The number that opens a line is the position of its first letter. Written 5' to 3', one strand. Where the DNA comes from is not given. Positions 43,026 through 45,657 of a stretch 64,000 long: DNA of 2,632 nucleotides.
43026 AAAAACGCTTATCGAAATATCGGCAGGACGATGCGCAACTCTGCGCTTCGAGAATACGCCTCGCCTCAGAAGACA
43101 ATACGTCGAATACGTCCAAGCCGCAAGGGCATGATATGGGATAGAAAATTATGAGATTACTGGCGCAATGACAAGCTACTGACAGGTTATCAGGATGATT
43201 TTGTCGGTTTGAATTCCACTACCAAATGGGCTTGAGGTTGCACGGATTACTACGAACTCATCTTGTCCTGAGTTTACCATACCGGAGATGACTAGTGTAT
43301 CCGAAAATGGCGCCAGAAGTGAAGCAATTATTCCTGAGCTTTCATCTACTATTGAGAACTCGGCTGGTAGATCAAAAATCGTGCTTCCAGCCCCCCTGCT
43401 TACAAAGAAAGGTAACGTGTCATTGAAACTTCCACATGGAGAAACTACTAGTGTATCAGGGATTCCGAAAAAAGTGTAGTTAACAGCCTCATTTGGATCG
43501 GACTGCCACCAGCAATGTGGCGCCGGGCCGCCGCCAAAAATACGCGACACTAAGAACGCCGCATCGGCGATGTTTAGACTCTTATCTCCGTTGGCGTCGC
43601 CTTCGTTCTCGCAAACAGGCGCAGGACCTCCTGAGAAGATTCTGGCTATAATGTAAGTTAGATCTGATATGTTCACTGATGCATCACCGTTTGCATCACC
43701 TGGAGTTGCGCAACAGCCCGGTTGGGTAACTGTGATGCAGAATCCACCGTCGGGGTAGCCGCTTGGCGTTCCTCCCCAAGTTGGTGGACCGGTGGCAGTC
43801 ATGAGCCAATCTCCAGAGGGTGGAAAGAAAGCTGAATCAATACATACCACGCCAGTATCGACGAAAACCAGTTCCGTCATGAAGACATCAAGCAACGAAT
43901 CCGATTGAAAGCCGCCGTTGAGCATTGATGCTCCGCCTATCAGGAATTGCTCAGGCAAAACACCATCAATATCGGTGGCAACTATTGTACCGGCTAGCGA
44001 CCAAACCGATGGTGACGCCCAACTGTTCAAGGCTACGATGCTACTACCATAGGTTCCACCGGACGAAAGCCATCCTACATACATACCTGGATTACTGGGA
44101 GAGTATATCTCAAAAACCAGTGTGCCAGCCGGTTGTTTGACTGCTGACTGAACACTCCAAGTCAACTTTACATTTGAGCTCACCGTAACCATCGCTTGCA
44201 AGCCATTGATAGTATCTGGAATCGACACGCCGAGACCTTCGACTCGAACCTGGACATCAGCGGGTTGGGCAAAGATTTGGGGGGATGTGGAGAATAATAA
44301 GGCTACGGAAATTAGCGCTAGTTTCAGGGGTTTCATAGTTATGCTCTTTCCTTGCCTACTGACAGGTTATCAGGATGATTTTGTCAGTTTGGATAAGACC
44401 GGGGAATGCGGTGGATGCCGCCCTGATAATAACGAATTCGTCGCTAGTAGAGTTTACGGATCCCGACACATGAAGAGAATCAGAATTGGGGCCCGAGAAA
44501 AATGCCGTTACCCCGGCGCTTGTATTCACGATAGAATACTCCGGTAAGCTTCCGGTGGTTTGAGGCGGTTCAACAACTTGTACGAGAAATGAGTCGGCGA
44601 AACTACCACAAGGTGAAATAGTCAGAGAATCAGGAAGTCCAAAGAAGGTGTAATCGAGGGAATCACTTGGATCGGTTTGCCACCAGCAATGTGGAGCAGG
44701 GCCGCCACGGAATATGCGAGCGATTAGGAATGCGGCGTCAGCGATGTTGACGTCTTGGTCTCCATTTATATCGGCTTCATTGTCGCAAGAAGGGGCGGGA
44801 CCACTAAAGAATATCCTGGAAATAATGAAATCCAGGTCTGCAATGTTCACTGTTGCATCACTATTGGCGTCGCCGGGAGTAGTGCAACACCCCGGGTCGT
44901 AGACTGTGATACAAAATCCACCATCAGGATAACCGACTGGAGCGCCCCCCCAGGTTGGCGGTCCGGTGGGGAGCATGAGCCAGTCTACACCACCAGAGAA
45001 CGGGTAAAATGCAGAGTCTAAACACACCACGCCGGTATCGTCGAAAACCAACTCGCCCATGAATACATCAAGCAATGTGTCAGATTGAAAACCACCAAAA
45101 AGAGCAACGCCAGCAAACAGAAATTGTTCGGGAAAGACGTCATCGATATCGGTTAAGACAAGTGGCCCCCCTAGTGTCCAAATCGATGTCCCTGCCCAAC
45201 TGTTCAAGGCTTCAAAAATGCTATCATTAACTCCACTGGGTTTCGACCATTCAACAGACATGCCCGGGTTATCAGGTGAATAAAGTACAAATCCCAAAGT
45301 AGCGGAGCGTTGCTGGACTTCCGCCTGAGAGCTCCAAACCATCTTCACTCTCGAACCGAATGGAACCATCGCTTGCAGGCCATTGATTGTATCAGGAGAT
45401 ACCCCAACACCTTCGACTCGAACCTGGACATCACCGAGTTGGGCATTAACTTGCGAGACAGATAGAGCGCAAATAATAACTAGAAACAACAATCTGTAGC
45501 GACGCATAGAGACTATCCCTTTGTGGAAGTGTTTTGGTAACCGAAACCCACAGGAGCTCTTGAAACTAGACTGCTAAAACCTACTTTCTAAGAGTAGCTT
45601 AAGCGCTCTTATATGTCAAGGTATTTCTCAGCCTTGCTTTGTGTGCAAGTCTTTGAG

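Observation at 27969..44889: A cysteine-bracketed double dockerin-like module shared by four otherwise unrelated secreted proteins, with no visible cohesin partner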

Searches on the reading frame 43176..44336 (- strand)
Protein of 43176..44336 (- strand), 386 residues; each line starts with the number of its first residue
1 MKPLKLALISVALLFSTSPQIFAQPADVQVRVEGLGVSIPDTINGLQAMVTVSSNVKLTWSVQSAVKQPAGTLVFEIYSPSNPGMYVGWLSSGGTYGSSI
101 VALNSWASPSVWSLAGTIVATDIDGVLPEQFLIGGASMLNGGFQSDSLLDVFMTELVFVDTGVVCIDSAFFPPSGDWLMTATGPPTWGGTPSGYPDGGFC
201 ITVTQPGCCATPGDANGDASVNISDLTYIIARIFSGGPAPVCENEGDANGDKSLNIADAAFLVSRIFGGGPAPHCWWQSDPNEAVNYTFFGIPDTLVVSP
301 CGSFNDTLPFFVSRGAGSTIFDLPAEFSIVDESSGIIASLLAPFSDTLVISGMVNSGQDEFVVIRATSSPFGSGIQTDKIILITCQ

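Call 11: search_protein_families(library=pfam, proteins=[window:43176-44336:-], max_evalue=1)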
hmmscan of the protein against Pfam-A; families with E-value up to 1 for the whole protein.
window:43176-44336:- (386 aa): 1 family
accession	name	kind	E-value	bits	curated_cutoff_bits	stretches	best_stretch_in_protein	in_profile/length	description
PF00404.24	Dockerin_1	-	1e-06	29.3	22.9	1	212-265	1-55/57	Dockerin type I domain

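Call 12: search_protein_families(library=ncbifam, proteins=[window:43176-44336:-], max_evalue=1)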
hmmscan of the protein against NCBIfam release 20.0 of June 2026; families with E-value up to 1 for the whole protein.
window:43176-44336:- (386 aa): 0 families

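Call 60: search_protein_families(library=ncbifam, proteins=[window:43179-44336:-], max_evalue=0.1)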
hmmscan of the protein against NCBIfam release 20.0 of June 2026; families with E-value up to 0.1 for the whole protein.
window:43179-44336:- (386 aa): 0 families

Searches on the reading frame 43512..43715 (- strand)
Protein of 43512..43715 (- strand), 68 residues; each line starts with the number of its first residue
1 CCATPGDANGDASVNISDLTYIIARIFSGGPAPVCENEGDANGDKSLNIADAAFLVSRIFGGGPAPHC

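Call 11: search_protein_families(library=pfam, proteins=[window:43512-43715:-], max_evalue=1)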
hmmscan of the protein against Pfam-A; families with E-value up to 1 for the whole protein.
seq(68 aa): 1 family
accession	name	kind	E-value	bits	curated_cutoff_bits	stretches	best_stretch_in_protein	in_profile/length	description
PF00404.24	Dockerin_1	-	3.4e-08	34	22.9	1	5-59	1-56/57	Dockerin type I domain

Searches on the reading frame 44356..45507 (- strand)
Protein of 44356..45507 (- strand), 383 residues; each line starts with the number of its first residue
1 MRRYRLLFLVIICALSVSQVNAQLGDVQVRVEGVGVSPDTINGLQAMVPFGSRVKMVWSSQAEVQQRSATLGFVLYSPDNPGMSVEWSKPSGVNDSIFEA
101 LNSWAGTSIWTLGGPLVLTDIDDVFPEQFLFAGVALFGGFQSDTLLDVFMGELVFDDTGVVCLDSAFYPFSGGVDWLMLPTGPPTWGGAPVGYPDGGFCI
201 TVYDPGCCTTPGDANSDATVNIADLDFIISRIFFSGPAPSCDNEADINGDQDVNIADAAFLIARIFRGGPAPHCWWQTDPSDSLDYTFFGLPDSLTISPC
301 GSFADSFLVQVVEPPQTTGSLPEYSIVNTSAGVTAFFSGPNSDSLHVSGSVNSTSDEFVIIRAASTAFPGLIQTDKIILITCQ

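Call 11: search_protein_families(library=pfam, proteins=[window:44356-45507:-], max_evalue=1)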
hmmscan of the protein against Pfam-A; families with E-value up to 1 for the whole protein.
window:44356-45507:- (383 aa): 1 family
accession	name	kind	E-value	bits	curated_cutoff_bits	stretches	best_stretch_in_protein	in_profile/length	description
PF00404.24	Dockerin_1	-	1.3e-07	32.1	22.9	1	211-265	1-56/57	Dockerin type I domain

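Call 12: search_protein_families(library=ncbifam, proteins=[window:44356-45507:-], max_evalue=1)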
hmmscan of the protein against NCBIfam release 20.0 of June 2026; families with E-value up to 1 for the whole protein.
window:44356-45507:- (383 aa): 1 family
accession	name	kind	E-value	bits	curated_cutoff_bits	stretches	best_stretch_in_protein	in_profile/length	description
NF007330.0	PRK09818.1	equivalog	0.16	11.9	277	0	185-212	56-81/183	kinase inhibitor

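Call 19: find_encoding_contigs(protein=window:44356-45507:-, flank=10000, max_places=5)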
Protein window:44356-45507:- (383 aa): no gene with exactly this product is on record in the collection.

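Call 53: predict_structure(alignment_id=A5)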
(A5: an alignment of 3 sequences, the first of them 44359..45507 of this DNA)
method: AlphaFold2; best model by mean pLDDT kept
length: 383 residues; sequences in the alignment: 3
mean_pLDDT: 32.6   pTM: 0.28
mean pLDDT of the five models: 32.6, 30.1, 29.5, 29.3, 28.9
residues with pLDDT >= 90: 0; 70-90: 4; 50-70: 49; < 50: 330
segments of 3 or more residues with pLDDT < 50: 1-294, 304-322, 364-375
pLDDT, mean of each block of 10 residues (from residue 1): 41 32 27 29 25 23 21 27 28 25 25 23 27 27 29 28 28 23 24 28 26 25 28 27 25 26 27 27 31 48 45 37 59 64 58 56 41 46 51
secondary structure, 60 per line:
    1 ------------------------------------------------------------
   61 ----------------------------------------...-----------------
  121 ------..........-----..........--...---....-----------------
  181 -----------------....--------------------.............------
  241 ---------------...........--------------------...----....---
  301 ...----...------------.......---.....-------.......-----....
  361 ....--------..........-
elements in order: H127-136 H142-151 E154-156 E160-163 E198-201 H222-234 H256-266 E287-289 E294-297 E301-303 E308-310 E323-329 E333-337 E345-351 E357-364 E373-382
